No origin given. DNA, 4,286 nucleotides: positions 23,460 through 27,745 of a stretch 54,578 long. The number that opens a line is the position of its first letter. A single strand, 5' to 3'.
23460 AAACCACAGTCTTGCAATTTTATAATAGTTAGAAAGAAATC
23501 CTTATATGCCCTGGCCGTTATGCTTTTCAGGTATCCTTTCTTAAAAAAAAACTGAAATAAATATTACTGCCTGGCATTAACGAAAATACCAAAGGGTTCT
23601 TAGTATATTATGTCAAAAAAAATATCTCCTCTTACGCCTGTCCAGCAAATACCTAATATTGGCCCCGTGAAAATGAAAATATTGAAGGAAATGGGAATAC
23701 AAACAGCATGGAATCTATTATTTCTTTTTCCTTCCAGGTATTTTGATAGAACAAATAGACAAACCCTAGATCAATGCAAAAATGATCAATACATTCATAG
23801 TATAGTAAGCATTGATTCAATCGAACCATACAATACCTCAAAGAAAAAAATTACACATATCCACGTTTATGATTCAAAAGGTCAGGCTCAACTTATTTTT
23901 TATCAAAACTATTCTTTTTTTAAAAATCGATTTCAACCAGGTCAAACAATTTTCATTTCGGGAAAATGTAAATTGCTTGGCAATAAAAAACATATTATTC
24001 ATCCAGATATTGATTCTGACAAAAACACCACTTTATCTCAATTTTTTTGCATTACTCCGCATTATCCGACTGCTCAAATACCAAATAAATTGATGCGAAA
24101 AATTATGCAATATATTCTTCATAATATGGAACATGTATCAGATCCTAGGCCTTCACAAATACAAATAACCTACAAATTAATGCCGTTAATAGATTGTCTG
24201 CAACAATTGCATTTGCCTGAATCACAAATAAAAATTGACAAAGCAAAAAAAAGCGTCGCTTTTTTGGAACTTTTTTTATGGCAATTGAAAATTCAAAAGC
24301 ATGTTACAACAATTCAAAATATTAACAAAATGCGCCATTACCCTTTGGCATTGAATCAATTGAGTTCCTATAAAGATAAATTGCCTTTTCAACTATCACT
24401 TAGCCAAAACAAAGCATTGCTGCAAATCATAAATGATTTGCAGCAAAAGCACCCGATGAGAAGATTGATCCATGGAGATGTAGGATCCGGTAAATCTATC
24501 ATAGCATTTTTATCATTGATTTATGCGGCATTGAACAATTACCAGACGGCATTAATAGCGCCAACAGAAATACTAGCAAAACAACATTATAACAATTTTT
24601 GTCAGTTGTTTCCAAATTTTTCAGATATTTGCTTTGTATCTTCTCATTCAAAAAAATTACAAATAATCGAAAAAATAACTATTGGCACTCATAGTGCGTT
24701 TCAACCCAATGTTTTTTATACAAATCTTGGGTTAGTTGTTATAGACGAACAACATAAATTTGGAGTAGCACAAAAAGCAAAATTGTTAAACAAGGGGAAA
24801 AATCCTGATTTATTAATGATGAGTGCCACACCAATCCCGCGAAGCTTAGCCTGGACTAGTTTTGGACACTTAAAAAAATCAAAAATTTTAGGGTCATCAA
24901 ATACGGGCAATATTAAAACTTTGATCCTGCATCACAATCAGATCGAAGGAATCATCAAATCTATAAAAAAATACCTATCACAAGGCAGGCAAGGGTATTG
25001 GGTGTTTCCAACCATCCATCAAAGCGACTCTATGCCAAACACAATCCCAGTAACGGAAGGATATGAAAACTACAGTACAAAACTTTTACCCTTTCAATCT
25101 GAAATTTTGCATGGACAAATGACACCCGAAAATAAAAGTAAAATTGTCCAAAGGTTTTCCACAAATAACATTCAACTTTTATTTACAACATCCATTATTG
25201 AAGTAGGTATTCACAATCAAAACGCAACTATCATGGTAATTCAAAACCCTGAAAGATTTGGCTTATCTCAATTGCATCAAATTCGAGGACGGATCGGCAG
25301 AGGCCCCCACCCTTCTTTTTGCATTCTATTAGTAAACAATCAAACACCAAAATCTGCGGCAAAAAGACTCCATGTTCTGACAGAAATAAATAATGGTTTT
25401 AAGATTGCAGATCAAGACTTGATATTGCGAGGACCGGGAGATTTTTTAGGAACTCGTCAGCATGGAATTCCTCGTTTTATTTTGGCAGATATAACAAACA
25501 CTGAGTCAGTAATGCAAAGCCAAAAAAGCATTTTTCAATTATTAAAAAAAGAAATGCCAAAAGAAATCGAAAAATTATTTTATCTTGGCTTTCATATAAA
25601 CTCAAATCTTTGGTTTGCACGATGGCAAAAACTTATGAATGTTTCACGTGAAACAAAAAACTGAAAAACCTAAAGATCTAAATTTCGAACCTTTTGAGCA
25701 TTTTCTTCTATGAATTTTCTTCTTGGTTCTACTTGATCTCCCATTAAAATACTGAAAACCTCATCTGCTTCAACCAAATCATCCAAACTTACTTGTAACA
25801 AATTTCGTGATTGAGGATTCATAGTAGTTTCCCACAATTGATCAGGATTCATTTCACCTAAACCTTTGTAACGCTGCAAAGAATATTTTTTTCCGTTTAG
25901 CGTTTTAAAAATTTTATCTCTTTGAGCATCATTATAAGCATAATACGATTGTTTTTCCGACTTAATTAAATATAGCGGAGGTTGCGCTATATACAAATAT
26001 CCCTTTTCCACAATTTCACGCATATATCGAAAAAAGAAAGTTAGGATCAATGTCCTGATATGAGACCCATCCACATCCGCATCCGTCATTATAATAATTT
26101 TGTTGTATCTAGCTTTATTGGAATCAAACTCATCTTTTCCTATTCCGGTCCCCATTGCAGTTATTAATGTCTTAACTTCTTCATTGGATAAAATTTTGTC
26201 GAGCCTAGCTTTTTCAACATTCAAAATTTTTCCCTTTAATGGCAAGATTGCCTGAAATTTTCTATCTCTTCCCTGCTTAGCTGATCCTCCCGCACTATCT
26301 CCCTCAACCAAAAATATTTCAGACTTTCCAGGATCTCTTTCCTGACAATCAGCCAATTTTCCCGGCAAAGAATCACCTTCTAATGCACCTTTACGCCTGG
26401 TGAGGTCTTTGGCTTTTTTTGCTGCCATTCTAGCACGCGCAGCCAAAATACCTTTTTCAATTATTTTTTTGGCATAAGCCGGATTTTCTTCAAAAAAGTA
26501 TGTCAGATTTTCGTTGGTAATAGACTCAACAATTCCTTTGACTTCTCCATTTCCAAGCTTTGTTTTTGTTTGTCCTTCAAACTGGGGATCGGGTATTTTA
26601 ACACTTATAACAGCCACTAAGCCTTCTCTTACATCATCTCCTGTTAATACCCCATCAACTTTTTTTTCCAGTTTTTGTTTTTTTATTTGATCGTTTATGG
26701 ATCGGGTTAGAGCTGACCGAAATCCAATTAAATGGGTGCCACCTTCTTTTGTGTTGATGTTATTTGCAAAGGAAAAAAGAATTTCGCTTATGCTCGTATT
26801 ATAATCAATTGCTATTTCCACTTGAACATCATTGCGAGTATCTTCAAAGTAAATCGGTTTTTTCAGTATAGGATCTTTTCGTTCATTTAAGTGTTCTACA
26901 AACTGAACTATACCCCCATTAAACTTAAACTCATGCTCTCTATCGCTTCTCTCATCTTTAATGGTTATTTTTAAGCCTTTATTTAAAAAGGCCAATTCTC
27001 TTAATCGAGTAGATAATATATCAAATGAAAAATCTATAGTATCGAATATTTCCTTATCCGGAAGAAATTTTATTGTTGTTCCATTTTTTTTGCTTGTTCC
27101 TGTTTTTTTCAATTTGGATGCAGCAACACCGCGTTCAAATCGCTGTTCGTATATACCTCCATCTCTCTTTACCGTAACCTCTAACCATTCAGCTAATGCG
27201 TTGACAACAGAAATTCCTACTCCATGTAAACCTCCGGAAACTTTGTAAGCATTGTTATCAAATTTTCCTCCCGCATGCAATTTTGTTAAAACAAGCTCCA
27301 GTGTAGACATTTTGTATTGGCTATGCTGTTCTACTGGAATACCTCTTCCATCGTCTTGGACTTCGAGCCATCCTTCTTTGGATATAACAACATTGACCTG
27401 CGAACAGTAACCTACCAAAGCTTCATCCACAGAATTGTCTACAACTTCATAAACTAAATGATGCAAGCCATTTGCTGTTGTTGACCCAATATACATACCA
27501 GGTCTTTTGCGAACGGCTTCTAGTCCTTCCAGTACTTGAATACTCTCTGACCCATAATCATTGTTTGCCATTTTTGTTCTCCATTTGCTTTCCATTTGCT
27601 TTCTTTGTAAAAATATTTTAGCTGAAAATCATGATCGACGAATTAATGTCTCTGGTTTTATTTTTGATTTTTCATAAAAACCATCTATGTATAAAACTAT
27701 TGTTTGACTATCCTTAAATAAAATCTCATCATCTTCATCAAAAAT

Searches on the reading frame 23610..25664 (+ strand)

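Call 55: search_protein_families(library=pfam, proteins=[window:23610-25664:+], max_evalue=0.00001)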
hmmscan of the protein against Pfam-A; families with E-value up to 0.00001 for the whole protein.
window:23610-25664:+ (684 aa): 5 families
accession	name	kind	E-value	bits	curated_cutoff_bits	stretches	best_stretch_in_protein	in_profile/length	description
PF00270.35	DEAD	-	3.5e-18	66.3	26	1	274-411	8-162/167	DEAD/DEAH box helicase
PF17191.10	RecG_wedge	-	5.2e-16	59.1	23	1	13-168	4-157/162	RecG wedge domain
PF04851.21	ResIII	-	4.6e-15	56.4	22.5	1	261-408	3-162/164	Type III restriction enzyme, res subunit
PF00271.37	Helicase_C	-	1.2e-13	51.7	23.5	1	491-564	36-108/110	Helicase conserved C-terminal domain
PF19833.4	RecG_dom3_C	-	9e-08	32.5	26.8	1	594-643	2-52/87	ATP-dependent DNA helicase RecG, domain 3, C-terminal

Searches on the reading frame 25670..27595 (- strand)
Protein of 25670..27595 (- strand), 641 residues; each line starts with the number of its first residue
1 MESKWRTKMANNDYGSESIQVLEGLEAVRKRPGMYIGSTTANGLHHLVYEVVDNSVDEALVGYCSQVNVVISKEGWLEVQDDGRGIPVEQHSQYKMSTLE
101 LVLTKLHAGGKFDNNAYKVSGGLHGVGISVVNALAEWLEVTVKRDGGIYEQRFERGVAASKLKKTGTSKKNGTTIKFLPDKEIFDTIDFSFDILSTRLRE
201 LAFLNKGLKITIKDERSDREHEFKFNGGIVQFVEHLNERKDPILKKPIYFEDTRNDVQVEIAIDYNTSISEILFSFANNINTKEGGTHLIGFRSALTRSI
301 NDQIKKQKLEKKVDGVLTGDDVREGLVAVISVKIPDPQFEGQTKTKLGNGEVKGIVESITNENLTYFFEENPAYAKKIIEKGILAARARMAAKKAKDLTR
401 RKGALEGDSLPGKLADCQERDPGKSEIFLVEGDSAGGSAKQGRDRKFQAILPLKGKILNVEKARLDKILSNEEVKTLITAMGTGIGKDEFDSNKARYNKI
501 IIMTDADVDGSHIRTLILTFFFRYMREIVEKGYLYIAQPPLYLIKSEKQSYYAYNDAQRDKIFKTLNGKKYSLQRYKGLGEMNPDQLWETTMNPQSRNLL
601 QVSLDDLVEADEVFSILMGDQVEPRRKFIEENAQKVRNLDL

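Call 55: search_protein_families(library=pfam, proteins=[window:25670-27595:-], max_evalue=0.00001)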
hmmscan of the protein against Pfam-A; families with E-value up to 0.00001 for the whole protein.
window:25670-27595:- (641 aa): 4 families
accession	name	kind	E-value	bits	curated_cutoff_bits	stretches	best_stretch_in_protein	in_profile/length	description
PF00204.31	DNA_gyraseB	-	1e-59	201.4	27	1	228-397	1-172/173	DNA gyrase B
PF00986.26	DNA_gyraseB_C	-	1.3e-31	109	29.8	1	569-630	2-63/63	DNA gyrase B subunit, carboxyl terminus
PF01751.28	Toprim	-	8.2e-20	71.2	23.1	1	426-538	1-95/96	Toprim domain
PF02518.31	HATPase_c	-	1e-16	61.7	26.4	1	41-180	3-108/111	Histidine kinase-, DNA gyrase B-, and HSP90-like ATPase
